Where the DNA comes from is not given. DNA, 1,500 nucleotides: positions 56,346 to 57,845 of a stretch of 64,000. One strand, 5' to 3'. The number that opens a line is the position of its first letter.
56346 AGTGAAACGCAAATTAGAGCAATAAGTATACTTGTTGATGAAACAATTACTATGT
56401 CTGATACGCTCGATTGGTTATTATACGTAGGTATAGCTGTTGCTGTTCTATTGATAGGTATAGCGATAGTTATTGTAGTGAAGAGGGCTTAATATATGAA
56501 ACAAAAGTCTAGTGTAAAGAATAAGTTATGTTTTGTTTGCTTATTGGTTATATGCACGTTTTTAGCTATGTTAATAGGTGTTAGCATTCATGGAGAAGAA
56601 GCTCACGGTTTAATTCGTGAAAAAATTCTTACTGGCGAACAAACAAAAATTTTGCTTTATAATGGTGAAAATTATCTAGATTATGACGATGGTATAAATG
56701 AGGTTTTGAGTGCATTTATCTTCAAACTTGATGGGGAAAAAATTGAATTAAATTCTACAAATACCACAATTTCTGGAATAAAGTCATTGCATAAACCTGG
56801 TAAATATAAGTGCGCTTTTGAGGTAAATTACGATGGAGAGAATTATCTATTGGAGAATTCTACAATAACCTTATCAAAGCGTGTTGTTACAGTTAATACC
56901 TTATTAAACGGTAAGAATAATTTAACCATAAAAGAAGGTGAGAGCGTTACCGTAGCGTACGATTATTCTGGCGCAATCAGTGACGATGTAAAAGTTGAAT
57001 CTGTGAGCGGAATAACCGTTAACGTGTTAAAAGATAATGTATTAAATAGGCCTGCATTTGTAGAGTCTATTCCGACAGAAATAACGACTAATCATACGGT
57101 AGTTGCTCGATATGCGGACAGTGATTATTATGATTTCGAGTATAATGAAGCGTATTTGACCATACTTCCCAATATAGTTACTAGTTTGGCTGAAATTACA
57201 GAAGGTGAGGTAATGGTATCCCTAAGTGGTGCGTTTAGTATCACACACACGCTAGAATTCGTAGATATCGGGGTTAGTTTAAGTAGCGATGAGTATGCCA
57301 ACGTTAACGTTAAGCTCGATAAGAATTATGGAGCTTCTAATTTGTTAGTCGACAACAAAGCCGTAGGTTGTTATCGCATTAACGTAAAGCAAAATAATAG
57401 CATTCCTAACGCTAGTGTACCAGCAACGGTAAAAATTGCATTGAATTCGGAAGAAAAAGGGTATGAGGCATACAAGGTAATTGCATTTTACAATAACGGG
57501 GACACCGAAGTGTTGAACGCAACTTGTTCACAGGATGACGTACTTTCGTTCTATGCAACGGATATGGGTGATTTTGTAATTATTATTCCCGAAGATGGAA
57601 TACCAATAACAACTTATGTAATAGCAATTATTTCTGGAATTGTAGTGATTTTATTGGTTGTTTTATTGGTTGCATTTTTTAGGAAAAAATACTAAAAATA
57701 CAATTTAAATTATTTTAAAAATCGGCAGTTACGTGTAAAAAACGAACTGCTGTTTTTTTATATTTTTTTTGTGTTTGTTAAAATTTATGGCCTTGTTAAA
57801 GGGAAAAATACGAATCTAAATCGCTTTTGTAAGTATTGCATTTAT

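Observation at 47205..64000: Three-gene giant adhesin locus with mixed anchoring (C-terminal TM anchors plus a lipobox) and no sortase or S-layer signals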

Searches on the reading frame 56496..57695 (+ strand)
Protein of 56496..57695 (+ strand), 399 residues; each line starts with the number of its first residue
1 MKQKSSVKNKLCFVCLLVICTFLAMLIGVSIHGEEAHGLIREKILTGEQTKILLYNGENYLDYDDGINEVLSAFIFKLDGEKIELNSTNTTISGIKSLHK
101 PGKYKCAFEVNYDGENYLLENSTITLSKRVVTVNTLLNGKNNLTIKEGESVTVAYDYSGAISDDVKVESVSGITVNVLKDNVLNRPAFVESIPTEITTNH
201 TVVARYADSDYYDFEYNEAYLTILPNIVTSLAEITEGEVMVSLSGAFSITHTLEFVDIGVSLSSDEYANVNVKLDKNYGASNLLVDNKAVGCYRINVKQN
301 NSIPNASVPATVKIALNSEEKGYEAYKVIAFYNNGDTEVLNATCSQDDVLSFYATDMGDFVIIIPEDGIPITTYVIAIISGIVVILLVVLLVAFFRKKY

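Call 11: search_protein_families(library=pfam, proteins=[window:56496-57692:+], max_evalue=0.01)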
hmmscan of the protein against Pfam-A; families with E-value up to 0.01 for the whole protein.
window:56496-57692:+ (399 aa): 0 families

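Call 13: find_encoding_contigs(protein=window:56496-57695:+, flank=10000, max_places=6)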
Protein window:56496-57695:+ (399 aa): no gene with exactly this product is on record in the collection.

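Call 14: search_protein_families(library=ncbifam, proteins=[window:56496-57692:+], max_evalue=1)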
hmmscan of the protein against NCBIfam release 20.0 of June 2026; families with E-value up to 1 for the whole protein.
window:56496-57692:+ (399 aa): 0 families

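Call 22: find_related_loci(query=A1, collection=genome_contigs, flank=10000)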
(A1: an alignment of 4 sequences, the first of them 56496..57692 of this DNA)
Query A1 (399 aa) in genome_contigs; peptide patterns used: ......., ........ (x = any residue, [..] = any of these).
160 stretches matched a pattern, but none encodes a relative of the query by tblastn (E <= 1e-3).

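Call 29: search_protein_families(library=pfam, proteins=[window:56496-57692:+], max_evalue=10)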
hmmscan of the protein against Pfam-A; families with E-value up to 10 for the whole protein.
window:56496-57692:+ (399 aa): 3 families
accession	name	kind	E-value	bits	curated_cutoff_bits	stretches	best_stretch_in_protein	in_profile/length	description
PF03918.19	CcmH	-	0.12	12.1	25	1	338-398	63-121/143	Cytochrome C biogenesis protein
PF11530.13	Pilin_PilX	-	0.17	12.3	25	1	269-337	49-112/127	Minor type IV pilin, PilX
PF08374.16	Protocadherin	-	0.39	11.1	26.3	1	373-397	39-63/217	Protocadherin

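Call 55: search_protein_representatives(protein=window:56496-57692:+)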
Query: 399 residues. Proteins with E-value up to 0.001 (for the whole library): 33; up to 1e-10: 32; up to 1e-30: 21. The best 33 are listed.
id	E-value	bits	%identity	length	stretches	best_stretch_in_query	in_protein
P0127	1.3e-195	666.0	77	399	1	3-399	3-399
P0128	1.2e-98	346.9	49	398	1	35-399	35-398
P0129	7.7e-82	291.6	41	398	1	10-399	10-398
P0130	8.1e-81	288.3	44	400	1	13-399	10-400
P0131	5.2e-80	285.6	39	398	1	7-399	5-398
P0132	1.0e-79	284.6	39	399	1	10-399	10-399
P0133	3.6e-77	276.3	39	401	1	14-399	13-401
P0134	3.4e-71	256.6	42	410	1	10-399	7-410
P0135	8.9e-71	255.2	41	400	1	11-399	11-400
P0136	1.1e-70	254.9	39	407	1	2-399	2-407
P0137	7.4e-68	245.6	39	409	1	1-399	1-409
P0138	5.9e-54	199.9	35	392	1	7-385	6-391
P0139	6.3e-43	163.6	36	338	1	35-298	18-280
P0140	3.6e-42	161.1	35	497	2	87-399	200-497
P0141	1.4e-41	159.1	35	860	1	95-399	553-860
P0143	2.8e-39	151.6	31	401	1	12-399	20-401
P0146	3.2e-34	135.0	32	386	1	50-399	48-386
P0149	2.8e-27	112.1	29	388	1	64-399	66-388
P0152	1.5e-24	103.1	30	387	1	14-399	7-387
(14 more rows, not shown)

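Call 65: predict_structure(alignment_id=A7)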
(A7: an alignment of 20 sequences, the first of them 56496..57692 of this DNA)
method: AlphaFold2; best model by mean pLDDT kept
length: 399 residues; sequences in the alignment: 20
mean_pLDDT: 87.6   pTM: 0.62
mean pLDDT of the five models: 87.6, 87.5, 87.4, 87.4, 87.3
residues with pLDDT >= 90: 271; 70-90: 85; 50-70: 25; < 50: 18
segments of 3 or more residues with pLDDT < 50: 1-3, 30-41
pLDDT, mean of each block of 10 residues (from residue 1): 48 75 66 38 85 95 95 95 94 94 96 91 96 96 93 94 94 93 94 91 96 97 93 92 93 93 92 91 88 93 89 93 92 94 92 96 77 69 84 70
secondary structure, 60 per line:
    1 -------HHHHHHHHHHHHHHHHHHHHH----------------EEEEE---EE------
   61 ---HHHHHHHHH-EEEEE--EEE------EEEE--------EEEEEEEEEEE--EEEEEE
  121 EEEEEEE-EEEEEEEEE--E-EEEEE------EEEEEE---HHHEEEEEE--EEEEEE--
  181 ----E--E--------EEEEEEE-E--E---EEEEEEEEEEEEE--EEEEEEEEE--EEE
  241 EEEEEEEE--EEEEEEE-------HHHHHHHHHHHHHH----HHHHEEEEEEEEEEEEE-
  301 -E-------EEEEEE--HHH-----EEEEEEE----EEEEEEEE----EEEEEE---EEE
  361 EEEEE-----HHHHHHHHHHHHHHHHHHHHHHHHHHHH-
elements in order: H8-28 E45-49 H64-72 E74-78 E81-83 E90-93 E102-112 E115-127 E129-137 E142-146 E153-158 E165-170 E173-178 E197-203 E212-224 E227-235 E238-248 E251-257 H265-278 H283-286 E287-299 E310-315 E326-332 E337-344 E349-354 E358-365 H371-398

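Call 67: fold_search(model_id=the predicted structure, library=pdb)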
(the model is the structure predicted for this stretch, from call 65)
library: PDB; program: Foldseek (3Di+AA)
matches with E <= 10: 1455; with E <= 0.001: 1
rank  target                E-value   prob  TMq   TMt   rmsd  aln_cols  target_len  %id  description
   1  4mb3                  2.7e-04  1.00  0.20  0.16  10.6       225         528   14  Crystal structure of E153Q mutant of cold-adapted chitinase from Moritella marina (released 2014-03-19)
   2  4hmc                  2.8e-03  0.91  0.18  0.15  12.0       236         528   14  Crystal structure of cold-adapted chitinase from Moritella marina (released 2013-05-01)
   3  7k80_G                3.1e-03  0.41  0.13  0.16  22.2       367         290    7  KIR3DL1*001 in complex with HLA-A*24:02 presenting the RYPLTFGW peptide (released 2020-12-09)
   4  4uj6                  3.3e-03  0.72  0.21  0.14  17.2       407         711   10  Structure of surface layer protein SbsC, domains 1-6 (released 2016-04-27)
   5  7ad7_B                3.7e-03  0.54  0.17  0.12  25.4       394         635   12  Crystal structure of human complement C5 in complex with the K8 bovine knob domain peptide. (released 2021-03-10)
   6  8coe_C                3.9e-03  0.57  0.17  0.12  25.9       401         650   12  complement C5 in complex with the LCP0195 nanobody (released 2024-01-03)
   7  3ud2_A                4.3e-03  0.80  0.20  0.24  25.0       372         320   10  Crystal structure of Selenomethionine ZU5A-ZU5B protein domains of human erythrocyte ankyrin (released 2012-02-22)
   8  5hcc_B                4.5e-03  0.54  0.18  0.12  26.0       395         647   12  Ternary complex of human Complement C5 with Ornithodoros moubata OmCI and Dermacentor andersoni RaCI3. (released 2016-03-30)
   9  3vh8_G                5.6e-03  0.41  0.13  0.17  21.7       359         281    8  KIR3DL1 in complex with HLA-B*5701 (released 2011-10-26)
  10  6grs_B                6.5e-03  0.44  0.19  0.15  23.5       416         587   11  Paired immunoglobulin-like receptor B (PirB) or Leukocyte immunoglobulin-like receptor subfamily B member 3 (LILRB3) f (released 2019-02-06)
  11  4qrb                  8.1e-03  0.44  0.13  0.14  15.3       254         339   11  Structure and specificity of L-D-Transpeptidase from Mycobacterium tuberculosis and antibiotic resistance: Calcium bindi (released 2015-12-23)
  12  6grt_B                8.1e-03  0.28  0.13  0.10  20.5       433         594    7  Paired immunoglobulin-like receptor B (PirB) or Leukocyte immunoglobulin-like receptor subfamily B member 3 (LILRB3) f (released 2019-02-06)
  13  3ud2_B                9.0e-03  0.63  0.19  0.23  23.7       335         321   11  Crystal structure of Selenomethionine ZU5A-ZU5B protein domains of human erythrocyte ankyrin (released 2012-02-22)
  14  7ouv_A                1.2e-02  0.63  0.14  0.25  25.2       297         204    9  Crystal structure of human filamin C domains 14-15 cardiovascular disease causing mutation S1624L (released 2022-06-22)
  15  1zru_B                1.2e-02  0.15  0.10  0.14  21.6       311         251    9  structure of the lactophage p2 receptor binding protein in complex with glycerol (released 2006-03-28)
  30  1e07                  2.5e-02  0.33  0.19  0.14  21.1       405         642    8  Model of human carcinoembryonic antigen by homology modelling and curve-fitting to experimental solution scattering data (released 2000-07-04)
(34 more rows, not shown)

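Call 71: find_encoding_contigs(protein=P0143, flank=10000, max_places=2)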
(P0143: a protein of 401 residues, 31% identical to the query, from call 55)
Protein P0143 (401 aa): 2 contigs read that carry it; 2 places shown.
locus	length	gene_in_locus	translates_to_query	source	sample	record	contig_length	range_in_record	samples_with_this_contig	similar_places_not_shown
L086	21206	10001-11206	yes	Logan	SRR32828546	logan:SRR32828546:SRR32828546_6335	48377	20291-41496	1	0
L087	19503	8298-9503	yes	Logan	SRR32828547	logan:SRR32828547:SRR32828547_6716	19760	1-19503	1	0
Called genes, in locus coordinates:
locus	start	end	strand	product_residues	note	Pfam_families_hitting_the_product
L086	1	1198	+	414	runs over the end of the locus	PF00919:UPF0004, PF04055:Radical_SAM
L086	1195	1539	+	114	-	PF11969:DcpS_C, PF01230:HIT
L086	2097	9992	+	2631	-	-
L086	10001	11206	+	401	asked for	-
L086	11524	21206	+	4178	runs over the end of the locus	PF07523:Big_3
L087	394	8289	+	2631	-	-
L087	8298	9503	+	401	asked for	-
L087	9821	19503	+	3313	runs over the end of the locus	?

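Call 72: find_encoding_contigs(protein=P0149, flank=10000, max_places=2)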
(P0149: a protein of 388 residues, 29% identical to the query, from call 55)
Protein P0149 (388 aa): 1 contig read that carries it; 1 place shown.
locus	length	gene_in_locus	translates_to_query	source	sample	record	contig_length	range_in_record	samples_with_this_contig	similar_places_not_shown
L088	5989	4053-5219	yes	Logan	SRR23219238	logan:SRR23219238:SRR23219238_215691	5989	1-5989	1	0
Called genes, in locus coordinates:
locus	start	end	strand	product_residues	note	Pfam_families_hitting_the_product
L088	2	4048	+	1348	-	?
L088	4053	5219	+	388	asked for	-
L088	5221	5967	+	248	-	PF08713:DNA_alkylation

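Call 73: find_encoding_contigs(protein=P0146, flank=10000, max_places=2)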
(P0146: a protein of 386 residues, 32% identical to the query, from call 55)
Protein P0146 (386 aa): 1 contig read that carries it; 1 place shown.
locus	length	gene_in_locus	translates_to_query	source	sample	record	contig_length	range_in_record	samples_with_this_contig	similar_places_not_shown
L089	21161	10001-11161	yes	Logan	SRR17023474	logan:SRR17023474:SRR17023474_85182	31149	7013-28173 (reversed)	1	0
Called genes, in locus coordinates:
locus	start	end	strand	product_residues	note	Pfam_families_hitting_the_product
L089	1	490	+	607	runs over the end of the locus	PF00009:GTP_EFTU, PF22042:EF-G_D2, PF03144:GTP_EFTU_D2, PF14492:EFG_III, PF00679:EFG_C, PF21018:BipA_C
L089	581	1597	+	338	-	-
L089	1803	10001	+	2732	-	-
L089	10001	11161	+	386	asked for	-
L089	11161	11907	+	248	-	PF08713:DNA_alkylation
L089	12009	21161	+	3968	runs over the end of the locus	PF07523:Big_3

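Call 74: find_encoding_contigs(protein=P0152, flank=10000, max_places=2)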
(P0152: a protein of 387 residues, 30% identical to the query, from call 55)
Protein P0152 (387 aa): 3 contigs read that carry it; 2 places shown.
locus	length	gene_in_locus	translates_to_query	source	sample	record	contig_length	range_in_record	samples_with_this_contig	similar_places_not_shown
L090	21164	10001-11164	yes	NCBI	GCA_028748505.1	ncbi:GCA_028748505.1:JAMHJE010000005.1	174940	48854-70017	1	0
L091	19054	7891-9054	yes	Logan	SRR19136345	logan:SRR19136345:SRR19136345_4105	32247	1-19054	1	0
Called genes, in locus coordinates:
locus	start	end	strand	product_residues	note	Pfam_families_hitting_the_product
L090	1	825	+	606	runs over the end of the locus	PF00009:GTP_EFTU, PF22042:EF-G_D2, PF03144:GTP_EFTU_D2, PF14492:EFG_III (weak), PF00679:EFG_C, PF21018:BipA_C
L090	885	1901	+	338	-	-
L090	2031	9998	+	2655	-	-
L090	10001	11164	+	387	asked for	-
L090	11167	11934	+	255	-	PF08713:DNA_alkylation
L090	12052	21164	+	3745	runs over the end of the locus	PF07523:Big_3 (weak), PF18676:MBG_2 (weak)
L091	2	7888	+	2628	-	?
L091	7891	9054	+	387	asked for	-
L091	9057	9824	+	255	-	PF08713:DNA_alkylation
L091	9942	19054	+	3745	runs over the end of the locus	PF07523:Big_3 (weak), PF18676:MBG_2 (weak)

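Call 75: find_encoding_contigs(protein=P0136, flank=10000, max_places=2)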
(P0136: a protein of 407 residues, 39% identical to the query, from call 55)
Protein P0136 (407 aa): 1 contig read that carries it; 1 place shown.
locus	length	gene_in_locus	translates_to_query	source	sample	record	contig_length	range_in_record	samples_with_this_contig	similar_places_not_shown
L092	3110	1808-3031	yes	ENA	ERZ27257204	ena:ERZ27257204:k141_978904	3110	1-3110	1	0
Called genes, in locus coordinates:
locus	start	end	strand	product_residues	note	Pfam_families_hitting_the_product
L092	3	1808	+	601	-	?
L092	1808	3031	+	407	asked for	-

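Call 98: search_solved_structures(query=A7, max_evalue=1)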
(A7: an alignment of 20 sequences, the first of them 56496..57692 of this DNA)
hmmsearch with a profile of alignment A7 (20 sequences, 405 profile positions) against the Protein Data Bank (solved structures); distinct sequences matched with E-value up to 1: 6.
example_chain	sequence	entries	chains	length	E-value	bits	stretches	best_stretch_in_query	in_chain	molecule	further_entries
4kjy_A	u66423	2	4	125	0.048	15.8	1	82-188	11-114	Leukocyte surface antigen CD47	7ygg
2jjs_C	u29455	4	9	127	0.059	15.5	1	82-186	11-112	LEUKOCYTE SURFACE ANTIGEN CD47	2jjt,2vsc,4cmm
5tz2_C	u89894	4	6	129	0.076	15.1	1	82-186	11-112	Leukocyte surface antigen CD47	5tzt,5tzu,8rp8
8zca_E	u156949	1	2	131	0.085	15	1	82-185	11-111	Leukocyte surface antigen CD47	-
7xjf_C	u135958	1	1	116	0.11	14.6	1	82-181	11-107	Leukocyte surface antigen CD47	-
5iwl_C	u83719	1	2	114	0.15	14.1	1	82-173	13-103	Leukocyte surface antigen CD47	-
